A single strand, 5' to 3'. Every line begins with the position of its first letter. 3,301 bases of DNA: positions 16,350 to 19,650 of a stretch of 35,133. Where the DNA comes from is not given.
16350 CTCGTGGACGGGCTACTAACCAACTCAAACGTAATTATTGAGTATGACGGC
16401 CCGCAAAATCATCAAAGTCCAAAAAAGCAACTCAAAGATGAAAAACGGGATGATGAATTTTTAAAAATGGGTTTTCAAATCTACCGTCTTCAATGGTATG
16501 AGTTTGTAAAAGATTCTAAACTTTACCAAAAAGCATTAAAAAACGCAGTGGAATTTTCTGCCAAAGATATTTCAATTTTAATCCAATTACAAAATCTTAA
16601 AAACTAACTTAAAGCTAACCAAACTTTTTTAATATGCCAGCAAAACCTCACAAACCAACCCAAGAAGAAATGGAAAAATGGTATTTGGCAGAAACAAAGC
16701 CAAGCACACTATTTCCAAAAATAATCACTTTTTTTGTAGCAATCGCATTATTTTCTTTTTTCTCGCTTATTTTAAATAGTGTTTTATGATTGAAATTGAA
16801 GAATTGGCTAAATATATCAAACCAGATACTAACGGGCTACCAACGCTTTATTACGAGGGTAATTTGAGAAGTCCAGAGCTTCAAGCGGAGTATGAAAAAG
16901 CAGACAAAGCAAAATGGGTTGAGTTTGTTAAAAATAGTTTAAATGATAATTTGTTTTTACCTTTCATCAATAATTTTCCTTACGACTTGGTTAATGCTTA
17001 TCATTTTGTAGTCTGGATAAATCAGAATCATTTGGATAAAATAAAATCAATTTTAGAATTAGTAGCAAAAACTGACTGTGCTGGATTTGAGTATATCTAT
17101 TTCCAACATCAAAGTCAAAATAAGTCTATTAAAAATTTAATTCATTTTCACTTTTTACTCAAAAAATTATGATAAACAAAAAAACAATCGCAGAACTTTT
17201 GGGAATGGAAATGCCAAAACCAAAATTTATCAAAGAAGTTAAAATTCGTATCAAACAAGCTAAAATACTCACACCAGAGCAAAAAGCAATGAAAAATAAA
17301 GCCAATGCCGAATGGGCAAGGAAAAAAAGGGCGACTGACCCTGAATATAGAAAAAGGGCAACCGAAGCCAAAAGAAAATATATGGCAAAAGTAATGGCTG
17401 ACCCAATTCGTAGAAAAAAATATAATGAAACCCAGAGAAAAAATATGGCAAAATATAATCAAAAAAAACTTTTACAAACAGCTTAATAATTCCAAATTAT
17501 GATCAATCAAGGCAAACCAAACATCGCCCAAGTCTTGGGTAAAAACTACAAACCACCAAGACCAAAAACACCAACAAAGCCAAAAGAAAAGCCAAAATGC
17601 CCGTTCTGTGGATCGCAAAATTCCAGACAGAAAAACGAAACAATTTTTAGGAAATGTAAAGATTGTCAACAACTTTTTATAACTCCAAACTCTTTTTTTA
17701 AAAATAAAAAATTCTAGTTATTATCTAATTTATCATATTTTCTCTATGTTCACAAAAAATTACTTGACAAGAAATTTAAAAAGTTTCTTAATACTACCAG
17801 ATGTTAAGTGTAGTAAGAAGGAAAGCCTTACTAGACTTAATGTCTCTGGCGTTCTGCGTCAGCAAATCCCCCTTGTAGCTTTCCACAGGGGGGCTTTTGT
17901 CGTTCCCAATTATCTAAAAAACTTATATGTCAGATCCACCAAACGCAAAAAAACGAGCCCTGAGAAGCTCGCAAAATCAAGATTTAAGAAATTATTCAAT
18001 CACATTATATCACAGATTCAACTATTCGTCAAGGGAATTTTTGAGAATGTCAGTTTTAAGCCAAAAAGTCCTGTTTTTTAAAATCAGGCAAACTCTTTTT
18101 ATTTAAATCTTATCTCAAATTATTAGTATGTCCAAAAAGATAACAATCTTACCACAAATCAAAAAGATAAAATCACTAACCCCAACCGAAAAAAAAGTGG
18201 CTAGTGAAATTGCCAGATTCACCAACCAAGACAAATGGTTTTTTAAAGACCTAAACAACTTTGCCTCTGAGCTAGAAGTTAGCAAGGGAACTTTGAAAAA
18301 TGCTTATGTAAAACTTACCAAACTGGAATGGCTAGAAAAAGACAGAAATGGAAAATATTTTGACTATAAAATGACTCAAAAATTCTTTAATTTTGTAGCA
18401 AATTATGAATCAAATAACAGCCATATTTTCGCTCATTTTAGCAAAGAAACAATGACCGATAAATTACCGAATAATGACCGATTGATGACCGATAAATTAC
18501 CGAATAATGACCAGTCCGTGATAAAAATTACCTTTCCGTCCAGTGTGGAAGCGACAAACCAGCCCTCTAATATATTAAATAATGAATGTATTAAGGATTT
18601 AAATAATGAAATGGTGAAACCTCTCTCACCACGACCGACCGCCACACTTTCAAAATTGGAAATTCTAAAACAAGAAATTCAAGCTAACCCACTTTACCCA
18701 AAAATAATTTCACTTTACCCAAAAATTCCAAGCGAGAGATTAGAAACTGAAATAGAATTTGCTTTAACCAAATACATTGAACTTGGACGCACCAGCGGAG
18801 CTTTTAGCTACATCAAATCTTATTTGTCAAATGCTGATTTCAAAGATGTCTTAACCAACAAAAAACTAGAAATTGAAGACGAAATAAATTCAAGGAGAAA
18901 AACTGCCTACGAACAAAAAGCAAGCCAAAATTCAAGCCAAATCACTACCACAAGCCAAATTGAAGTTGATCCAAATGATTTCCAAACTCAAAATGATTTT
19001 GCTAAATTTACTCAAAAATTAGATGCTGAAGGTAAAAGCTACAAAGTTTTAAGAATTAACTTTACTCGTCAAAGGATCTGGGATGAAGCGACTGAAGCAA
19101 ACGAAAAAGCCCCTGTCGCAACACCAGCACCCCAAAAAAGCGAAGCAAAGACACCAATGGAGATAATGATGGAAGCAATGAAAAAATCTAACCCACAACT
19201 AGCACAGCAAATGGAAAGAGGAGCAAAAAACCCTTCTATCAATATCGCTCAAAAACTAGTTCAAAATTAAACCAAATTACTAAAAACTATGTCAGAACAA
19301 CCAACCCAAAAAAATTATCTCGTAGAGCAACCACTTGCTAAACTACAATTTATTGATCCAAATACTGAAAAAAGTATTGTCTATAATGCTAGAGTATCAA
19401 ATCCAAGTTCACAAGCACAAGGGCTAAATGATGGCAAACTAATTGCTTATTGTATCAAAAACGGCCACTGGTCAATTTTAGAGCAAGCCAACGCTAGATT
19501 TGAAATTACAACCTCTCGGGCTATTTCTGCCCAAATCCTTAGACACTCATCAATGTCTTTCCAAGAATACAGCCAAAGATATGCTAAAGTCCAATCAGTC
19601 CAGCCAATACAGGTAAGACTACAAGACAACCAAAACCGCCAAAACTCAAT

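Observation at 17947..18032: Compact minus-strand unit of about 50 nt upstream of the replication gene (oop/countertranscript-like sRNA)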

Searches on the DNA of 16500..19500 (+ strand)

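Call 8: search_dna_similar(query=window:16500-19500:+, collection=phages, mode=distant)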
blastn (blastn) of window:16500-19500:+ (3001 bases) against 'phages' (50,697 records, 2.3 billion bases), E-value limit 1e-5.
No match.

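Call 71: search_rna_families(source=window, start=17650, end=18150, threshold=evalue, max_evalue=10)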
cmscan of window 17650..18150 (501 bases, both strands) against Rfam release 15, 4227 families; matches with E-value up to 10: 7.
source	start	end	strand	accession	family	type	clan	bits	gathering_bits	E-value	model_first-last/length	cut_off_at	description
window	17782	17901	+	RF00515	PyrR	Cis-reg;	-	18.5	54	4.5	1-115/115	no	PyrR binding site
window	18046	18121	-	RF00086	SNORD27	Gene; snRNA; snoRNA; CD-box;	-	16.5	52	7.2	1-71/71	no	Small nucleolar RNA SNORD27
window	17946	17989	-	RF02721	sca_ncR26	Gene; snRNA; snoRNA; scaRNA;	-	16.1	37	9.6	1-68/68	no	Small Cajal body specific RNA ncR26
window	18062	18134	-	RF01749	pan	Cis-reg;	-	14.8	36.2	8.2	1-92/92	no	pan motif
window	18018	18050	+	RF03027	RT-6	Gene; sRNA;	-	12.5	46.7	5.7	38-70/75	no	RT-6 RNA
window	17952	18029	-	RF01295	SCARNA7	Gene; snRNA; snoRNA; scaRNA;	-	10.7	65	1.7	1-330/330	no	Small Cajal body-specific RNA 7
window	17729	17952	-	RF02350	psRNA6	Gene; sRNA;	-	9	60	4.5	1-333/333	no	Nitrosomonas sRNA psRNA6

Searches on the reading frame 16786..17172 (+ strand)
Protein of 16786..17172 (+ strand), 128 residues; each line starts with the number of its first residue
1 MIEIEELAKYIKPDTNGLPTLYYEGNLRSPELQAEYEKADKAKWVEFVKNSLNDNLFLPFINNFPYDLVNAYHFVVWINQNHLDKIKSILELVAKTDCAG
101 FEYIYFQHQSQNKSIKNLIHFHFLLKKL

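Call 9: search_protein_families(library=pfam, proteins=[window:16786-17172:+], max_evalue=0.01)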
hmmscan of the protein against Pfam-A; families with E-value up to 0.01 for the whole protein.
window:16786-17172:+ (128 aa): 1 family
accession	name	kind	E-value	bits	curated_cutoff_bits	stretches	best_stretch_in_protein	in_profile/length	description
PF12239.13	DUF3605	-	0.0012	19.6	23.6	0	54-126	66-154/154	Protein of unknown function (DUF3605)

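Call 14: search_protein_families(library=phrogs, proteins=[window:16786-17172:+], max_evalue=0.01)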
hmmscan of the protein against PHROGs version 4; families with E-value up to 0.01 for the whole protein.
window:16786-17172:+ (128 aa): 0 families

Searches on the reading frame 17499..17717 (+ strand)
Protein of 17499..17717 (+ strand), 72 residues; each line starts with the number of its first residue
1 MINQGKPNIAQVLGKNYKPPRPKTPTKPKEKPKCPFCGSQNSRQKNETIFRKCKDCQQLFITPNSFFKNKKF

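Call 9: search_protein_families(library=pfam, proteins=[window:17499-17717:+], max_evalue=0.01)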
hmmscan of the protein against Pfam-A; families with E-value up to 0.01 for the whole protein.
window:17499-17717:+ (72 aa): 2 families
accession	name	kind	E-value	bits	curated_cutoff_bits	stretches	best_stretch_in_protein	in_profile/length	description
PF14354.12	Lar_restr_allev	-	0.0015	19.1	28.6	1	32-58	4-33/58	Restriction alleviation protein Lar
PF23451.1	Zn_ribbon_PaaD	-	0.0037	17.3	27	0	20-60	3-49/53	PaaD zinc beta ribbon domain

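Call 14: search_protein_families(library=phrogs, proteins=[window:17499-17717:+], max_evalue=0.01)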
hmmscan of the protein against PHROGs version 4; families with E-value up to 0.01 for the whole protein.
window:17499-17717:+ (72 aa): 0 families
